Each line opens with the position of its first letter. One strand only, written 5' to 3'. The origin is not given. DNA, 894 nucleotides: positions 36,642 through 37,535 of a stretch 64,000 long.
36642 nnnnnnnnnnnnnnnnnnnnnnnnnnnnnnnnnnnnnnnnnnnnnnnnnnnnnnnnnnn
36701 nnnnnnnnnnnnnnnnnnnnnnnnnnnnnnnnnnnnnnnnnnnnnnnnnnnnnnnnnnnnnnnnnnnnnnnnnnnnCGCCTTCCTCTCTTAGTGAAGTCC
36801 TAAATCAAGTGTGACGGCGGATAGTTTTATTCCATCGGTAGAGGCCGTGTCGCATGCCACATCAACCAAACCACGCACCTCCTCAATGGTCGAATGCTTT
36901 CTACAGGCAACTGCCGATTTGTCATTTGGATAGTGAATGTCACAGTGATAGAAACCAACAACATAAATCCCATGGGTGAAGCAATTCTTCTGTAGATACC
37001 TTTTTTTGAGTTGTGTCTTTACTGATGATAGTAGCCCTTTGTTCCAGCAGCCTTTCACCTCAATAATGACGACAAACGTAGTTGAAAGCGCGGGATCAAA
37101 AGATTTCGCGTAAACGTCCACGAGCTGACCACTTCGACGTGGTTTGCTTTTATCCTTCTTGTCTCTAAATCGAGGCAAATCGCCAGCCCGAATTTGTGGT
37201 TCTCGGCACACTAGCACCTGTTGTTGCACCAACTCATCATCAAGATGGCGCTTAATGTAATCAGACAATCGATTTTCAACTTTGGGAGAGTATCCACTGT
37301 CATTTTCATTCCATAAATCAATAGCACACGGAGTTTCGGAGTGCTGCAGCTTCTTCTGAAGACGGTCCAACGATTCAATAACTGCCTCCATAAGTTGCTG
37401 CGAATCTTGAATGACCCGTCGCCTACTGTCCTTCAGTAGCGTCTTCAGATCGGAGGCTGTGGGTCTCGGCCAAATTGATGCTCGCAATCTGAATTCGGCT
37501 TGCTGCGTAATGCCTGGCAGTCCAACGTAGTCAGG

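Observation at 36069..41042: Two-gene STAND NTPase + PD-(D/E)xK module: best candidate for an uncharacterised sensor-nuclease defence system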

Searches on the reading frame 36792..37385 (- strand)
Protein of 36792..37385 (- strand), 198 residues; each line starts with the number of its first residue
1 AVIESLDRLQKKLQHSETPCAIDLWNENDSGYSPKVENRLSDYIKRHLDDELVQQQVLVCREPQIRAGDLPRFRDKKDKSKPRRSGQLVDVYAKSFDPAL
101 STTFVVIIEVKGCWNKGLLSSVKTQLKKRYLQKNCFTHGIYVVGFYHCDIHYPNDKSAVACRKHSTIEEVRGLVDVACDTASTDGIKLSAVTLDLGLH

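Call 50: search_solved_structures(query=A3, max_evalue=10, show_alignments=2)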
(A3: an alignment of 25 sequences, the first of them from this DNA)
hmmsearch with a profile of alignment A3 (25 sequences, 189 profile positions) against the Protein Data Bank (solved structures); distinct sequences matched with E-value up to 10: 0.

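Call 59: predict_structure(alignment_id=A3)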
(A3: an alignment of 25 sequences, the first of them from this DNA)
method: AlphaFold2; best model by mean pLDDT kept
length: 198 residues; sequences in the alignment: 25
mean_pLDDT: 84.9   pTM: 0.81
mean pLDDT of the five models: 84.9, 84.3, 83.5, 82.6, 82.1
residues with pLDDT >= 90: 114; 70-90: 48; 50-70: 31; < 50: 5
segments of 3 or more residues with pLDDT < 50: none
pLDDT, mean of each block of 10 residues (from residue 1): 95 79 90 92 94 88 57 56 59 69 85 93 94 93 93 83 90 98 97 93
secondary structure, 60 per line:
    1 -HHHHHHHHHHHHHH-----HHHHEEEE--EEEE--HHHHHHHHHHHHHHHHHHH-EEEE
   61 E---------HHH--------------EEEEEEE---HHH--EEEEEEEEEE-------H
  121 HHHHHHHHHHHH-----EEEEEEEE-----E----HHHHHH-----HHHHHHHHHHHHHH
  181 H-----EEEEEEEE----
elements in order: H2-15 H21-24 E25-28 E31-34 H37-55 E57-61 E88-94 E103-112 H120-132 E138-145 H156-161 H167-181 E187-194

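Call 63: fold_search(model_id=the predicted structure, library=pdb)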
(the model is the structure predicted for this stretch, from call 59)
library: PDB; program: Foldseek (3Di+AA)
matches with E <= 10: 961; with E <= 0.001: 0
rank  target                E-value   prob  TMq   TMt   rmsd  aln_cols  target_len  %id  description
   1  7e8r                  1.2e-02  0.92  0.35  0.22   8.0       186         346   11  EcoT38I restriction endonuclease (released 2022-03-02)
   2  4f0p_C                6.6e-02  0.47  0.32  0.17   9.3       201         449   11  MspJI Restriction Endonuclease - P31 Form (released 2012-08-08)
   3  3fg9_A                9.1e-02  0.54  0.26  0.31   6.1        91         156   13  The crystal structure of an universal stress protein UspA family protein from Lactobacillus plantarum WCFS1 (released 2008-12-23)
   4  5dwc                  9.7e-02  0.84  0.35  0.27   8.5       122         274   10  Crystal structure of restriction endonuclease AgeI (released 2016-09-28)
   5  4ktw_B                1.0e-01  0.25  0.21  0.24   6.9       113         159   11  Lactococcus phage 67 RuvC - apo form (released 2013-08-14)
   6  8q3b_E                1.1e-01  0.35  0.28  0.27   9.1       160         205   10  The closed state of the ASFV apo-RNA polymerase (released 2024-02-14)
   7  3eih_A                1.1e-01  0.16  0.20  0.14   7.5       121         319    7  Crystal structure of S.cerevisiae Vps4 in the presence of ATPgammaS (released 2008-09-30)
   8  6ekr                  1.4e-01  0.25  0.32  0.23   8.4       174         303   11  Crystal structure of Type IIP restriction endonuclease Kpn2I (released 2018-10-10)
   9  5i6e                  1.4e-01  0.18  0.31  0.12  13.2       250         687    8  Crystal structure of the central domain of yeast acetyl-CoA carboxylase (released 2016-04-20)
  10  3fg9_C                1.7e-01  0.66  0.28  0.35   6.1        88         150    9  The crystal structure of an universal stress protein UspA family protein from Lactobacillus plantarum WCFS1 (released 2008-12-23)
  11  4f0p_A                1.8e-01  0.30  0.31  0.16   9.7       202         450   10  MspJI Restriction Endonuclease - P31 Form (released 2012-08-08)
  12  7edb_B                2.0e-01  0.66  0.36  0.22   7.2       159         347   12  EcoT38I restriction endonuclease complexed with DNA (released 2022-03-16)
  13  3oqj_A                2.0e-01  0.33  0.22  0.21   6.3       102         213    9  Crystal structure of B. licheniformis CDPS yvmC-BLIC in complex with CAPSO (released 2011-02-23)
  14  8xl0_E                2.0e-01  0.11  0.25  0.04  15.7       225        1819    8  Citrate-induced filament of human acetyl-coenzyme A carboxylase 1 (ACC1-citrate) (released 2024-10-23)
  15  8xkz_C                2.0e-01  0.11  0.25  0.04  15.7       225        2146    8  Core region of the citrate-induced human acetyl-CoA carboxylase 1 filament (ACC1-citrate) (released 2024-10-23)
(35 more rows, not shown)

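Call 82: find_homologous_proteins(query=A3, max_evalue=0.001)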
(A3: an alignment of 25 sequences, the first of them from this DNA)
Query A3 (25 sequences) (198 aa, profile of the alignment): 266 proteins with E <= 0.001 among 4440 candidates; the best 120 are listed.
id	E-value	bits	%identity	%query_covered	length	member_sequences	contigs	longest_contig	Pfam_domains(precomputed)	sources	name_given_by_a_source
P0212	2.4e-84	300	40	99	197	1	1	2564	PF28130.1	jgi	jgi:hypothetical protein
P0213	7.6e-82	291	39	99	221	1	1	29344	-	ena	-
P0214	9.7e-82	291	39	99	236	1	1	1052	PF28130.1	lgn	-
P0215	2.8e-80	286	40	78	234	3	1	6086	-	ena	-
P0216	2.5e-79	283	40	100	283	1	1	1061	-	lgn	-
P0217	2.3e-78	280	44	75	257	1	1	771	PF28130.1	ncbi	ncbi:unnamed protein product, partial [marine sediment metagenome]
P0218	4.5e-78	279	35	99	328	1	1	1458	-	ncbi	-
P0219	5.5e-78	279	39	99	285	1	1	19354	-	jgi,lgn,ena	-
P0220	2.1e-76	274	37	99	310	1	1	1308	-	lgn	-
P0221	3.8e-76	273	39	78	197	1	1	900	-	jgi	jgi:hypothetical protein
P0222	8.2e-76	272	39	99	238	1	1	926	-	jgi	jgi:hypothetical protein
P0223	1.5e-75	271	36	99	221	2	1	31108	-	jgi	-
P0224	2.1e-75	270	34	99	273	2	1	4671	-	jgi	jgi:hypothetical protein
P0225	2.4e-75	270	35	99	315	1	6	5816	PF28130.1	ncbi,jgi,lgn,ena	-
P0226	1.2e-73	265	39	92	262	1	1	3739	PF28130.1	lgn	-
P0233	1.0e-71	258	34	99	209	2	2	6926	PF28130.1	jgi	jgi:hypothetical protein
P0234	1.1e-71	258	45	74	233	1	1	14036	PF28130.1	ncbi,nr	ncbi:MAG: hypothetical protein D9V47_09180 [Clostridia bacterium]|nr:MAG: hypothetical protein D9V47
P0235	1.3e-71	258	46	78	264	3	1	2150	PF28130.1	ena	-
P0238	2.3e-70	254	37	97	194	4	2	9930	PF28130.1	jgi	-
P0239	3.9e-70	253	41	75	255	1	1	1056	PF28130.1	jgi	jgi:hypothetical protein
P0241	1.2e-69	252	36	95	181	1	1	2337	PF28130.1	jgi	jgi:hypothetical protein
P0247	1.6e-68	248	35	99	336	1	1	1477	PF28130.1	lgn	-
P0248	3.5e-68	247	40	93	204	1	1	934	PF28130.1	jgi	jgi:hypothetical protein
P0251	8.3e-68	246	34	99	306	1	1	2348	PF28130.1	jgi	jgi:hypothetical protein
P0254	1.0e-66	242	31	98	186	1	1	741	PF28130.1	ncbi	ncbi:hypothetical protein D3C75_926120 [compost metagenome]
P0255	1.1e-66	242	40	98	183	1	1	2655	PF28130.1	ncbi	-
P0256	1.1e-65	239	42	74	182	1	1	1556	PF28130.1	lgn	-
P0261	7.3e-64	233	35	85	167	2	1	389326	PF28130.1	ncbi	ncbi:hypothetical protein [Nostoc sp.]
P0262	3.6e-63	230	37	99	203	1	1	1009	PF28130.1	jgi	jgi:hypothetical protein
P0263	1.6e-62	228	38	97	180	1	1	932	PF28130.1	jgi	-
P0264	2.9e-62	227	42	65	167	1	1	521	PF28130.1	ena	-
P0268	1.8e-60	222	35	63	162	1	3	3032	PF28130.1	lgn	-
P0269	4.5e-60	220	34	92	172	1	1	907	PF28130.1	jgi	jgi:hypothetical protein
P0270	5.8e-60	220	34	98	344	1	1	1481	PF28130.1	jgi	jgi:hypothetical protein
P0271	1.4e-59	219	39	75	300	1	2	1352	PF28130.1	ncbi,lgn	-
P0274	6.5e-59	217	33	99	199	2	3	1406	PF28130.1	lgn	-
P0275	9.2e-59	216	33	74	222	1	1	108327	-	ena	-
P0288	7.2e-57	210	38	61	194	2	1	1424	PF28130.1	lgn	-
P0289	1.5e-56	209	40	73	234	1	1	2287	PF28130.1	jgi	jgi:hypothetical protein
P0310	4.2e-54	201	29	78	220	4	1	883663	-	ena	-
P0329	6.1e-53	197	30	73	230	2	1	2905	PF28130.1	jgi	jgi:hypothetical protein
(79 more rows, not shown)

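Call 83: find_encoding_contigs(protein=P0310, flank=7000, max_places=2)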
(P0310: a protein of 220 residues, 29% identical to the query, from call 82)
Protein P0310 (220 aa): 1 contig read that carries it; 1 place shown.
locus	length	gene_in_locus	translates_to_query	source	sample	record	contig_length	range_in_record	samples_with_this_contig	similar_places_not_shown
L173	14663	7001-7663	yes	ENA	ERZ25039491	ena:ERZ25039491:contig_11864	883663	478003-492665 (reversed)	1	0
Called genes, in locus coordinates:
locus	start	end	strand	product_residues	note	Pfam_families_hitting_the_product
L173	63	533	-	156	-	PF13279:4HBT_2, PF03061:4HBT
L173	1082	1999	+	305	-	-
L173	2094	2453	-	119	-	-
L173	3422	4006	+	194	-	-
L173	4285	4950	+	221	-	-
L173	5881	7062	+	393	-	-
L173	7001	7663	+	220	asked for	-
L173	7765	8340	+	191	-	-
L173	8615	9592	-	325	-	PF03401:TctC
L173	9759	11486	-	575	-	PF20695:UbiD_N, PF01977:UbiD, PF20696:UbiD_C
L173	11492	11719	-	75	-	-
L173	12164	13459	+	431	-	PF19363:DUF5939, PF00211:Guanylate_cyc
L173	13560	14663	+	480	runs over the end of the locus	PF08240:ADH_N, PF00107:ADH_zinc_N, PF13602:ADH_zinc_N_2 (weak), PF03061:4HBT, PF13622:4HBT_3 (weak)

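Call 84: find_encoding_contigs(protein=P0275, flank=7000, max_places=2)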
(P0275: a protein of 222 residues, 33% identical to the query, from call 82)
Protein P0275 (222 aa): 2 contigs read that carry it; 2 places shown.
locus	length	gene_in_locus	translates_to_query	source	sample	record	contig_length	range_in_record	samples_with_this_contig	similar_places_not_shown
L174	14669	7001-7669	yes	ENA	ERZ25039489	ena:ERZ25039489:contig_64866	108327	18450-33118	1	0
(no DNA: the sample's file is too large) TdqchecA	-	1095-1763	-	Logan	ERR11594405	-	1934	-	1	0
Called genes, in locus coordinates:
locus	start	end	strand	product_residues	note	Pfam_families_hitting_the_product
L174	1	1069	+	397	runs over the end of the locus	PF05598:DUF772, PF01609:DDE_Tnp_1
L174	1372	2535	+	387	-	PF01548:DEDD_Tnp_IS110, PF02371:Transposase_20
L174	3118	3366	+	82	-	PF00166:Cpn10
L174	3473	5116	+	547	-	PF00118:Cpn60_TCP1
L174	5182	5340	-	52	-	-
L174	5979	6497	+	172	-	-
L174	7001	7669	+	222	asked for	-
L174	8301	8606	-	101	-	PF13358:DDE_3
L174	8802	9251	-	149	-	PF13565:HTH_32 (weak)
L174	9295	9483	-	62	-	-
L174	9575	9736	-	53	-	-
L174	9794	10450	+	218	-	PF13532:2OG-FeII_Oxy_2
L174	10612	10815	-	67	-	PF13751:DDE_Tnp_1_6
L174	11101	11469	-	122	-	-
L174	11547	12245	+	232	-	PF13610:DDE_Tnp_IS240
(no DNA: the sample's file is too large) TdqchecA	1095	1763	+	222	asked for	-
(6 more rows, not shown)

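Call 85: find_encoding_contigs(protein=P0213, flank=7000, max_places=2)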
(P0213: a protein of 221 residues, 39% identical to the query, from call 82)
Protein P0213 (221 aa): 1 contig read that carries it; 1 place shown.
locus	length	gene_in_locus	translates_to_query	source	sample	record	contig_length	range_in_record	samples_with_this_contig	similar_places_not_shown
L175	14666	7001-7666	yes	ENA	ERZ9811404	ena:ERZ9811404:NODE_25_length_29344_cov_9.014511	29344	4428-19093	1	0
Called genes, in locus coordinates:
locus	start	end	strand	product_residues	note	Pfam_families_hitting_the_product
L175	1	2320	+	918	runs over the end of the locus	PF02463:SMC_N, PF13175:AAA_15 (weak), PF13476:AAA_23, PF13558:SbcC_Walker_B (weak)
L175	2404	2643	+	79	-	-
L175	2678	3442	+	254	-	PF01678:DAP_epimerase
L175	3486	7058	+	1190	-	-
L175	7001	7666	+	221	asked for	-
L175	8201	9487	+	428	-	PF00815:Histidinol_dh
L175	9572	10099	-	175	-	PF00013:KH_1, PF22675:KH-I_KHDC4-BBP (faint), PF21800:KH_KRR1_2nd (weak), PF22891:KH_PNO1_2nd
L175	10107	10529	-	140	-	PF00572:Ribosomal_L13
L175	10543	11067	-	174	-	PF17135:Ribosomal_L18, PF00828:Ribosomal_L27A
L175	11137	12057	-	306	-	PF01073:3Beta_HSD, PF01370:Epimerase, PF02719:Polysacc_synt_2, PF04321:RmlD_sub_bind, PF16363:GDP_Man_Dehyd, PF13460:NAD_binding_10, PF07993:NAD_binding_4 (weak)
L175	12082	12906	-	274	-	PF25133:TYW2_N_2, PF02475:TRM5-TYW2_MTfase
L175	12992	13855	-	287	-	PF01555:N6_N4_Mtase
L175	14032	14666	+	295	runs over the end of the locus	PF01255:Prenyltransf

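Call 91: search_protein_families(library=ncbifam, proteins=[window:36792-37385:-], max_evalue=0.1)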
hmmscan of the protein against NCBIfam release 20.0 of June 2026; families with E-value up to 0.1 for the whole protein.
seq(198 aa): 1 family
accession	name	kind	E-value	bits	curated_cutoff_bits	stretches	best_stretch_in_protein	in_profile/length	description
NF058535.1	antiphage_EruA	equivalog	2.1e-10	39.4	1000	2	2-65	1153-1213/1318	NACHT domain-containing antiphage protein EruA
